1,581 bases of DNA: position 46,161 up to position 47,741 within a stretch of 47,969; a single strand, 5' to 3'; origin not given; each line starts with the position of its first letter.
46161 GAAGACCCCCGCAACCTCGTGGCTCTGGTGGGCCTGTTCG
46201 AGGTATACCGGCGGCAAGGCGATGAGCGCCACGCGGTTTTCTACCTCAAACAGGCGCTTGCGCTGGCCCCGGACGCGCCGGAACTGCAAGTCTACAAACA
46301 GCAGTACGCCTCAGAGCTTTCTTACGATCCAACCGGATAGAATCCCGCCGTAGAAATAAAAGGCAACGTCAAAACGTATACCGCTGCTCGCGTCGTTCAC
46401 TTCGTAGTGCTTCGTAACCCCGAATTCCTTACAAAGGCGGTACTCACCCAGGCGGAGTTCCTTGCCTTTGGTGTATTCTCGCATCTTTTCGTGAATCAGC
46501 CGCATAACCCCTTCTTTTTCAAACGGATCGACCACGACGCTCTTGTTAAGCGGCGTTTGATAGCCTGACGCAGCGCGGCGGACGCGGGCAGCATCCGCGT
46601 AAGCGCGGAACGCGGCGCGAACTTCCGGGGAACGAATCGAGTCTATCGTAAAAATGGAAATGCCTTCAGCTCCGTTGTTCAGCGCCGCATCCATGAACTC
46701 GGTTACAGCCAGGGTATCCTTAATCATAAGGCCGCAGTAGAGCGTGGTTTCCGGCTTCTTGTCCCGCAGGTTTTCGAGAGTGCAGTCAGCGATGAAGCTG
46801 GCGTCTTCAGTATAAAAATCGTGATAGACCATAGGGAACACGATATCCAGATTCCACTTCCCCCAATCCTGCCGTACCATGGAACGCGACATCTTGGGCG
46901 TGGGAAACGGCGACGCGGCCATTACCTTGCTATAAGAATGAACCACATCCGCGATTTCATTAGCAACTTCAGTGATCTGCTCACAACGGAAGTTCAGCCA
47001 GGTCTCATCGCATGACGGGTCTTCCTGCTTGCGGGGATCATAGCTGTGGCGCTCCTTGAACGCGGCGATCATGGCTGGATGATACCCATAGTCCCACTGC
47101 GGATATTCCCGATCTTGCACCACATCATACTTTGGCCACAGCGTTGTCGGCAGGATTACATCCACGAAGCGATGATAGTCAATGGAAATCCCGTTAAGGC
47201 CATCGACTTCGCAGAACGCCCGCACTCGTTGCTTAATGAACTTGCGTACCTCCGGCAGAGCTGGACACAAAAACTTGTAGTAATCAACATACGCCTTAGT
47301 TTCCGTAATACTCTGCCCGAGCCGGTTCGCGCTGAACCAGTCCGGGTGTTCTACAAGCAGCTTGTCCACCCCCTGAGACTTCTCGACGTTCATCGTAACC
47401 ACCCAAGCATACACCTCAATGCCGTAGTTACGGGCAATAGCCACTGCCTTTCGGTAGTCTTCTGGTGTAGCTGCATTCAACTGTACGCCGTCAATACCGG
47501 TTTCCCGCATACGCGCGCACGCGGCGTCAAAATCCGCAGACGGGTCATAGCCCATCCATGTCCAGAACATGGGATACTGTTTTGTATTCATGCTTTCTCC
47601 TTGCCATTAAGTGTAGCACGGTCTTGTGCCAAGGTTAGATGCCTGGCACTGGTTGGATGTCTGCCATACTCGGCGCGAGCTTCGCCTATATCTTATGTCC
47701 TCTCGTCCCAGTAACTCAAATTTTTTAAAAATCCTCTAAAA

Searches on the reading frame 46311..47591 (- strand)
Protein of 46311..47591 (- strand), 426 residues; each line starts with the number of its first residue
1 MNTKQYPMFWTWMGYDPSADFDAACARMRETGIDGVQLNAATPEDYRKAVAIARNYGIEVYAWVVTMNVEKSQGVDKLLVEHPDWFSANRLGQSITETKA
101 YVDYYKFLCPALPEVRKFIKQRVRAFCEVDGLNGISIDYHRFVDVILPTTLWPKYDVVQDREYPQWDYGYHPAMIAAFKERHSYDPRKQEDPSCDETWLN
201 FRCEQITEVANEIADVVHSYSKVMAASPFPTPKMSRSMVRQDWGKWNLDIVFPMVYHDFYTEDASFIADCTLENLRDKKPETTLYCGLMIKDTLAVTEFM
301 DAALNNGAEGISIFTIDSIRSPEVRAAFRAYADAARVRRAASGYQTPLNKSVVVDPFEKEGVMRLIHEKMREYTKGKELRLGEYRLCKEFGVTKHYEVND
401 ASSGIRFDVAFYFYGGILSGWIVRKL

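Call 10: search_protein_families(library=pfam, proteins=[window:46311-47591:-])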
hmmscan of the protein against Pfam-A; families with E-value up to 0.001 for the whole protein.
window:46311-47591:- (426 aa): 1 family
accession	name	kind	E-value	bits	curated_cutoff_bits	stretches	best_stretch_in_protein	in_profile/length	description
PF02638.21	GHL10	-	1.4e-10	41.2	27.9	1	51-289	77-295/311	Glycosyl hydrolase-like 10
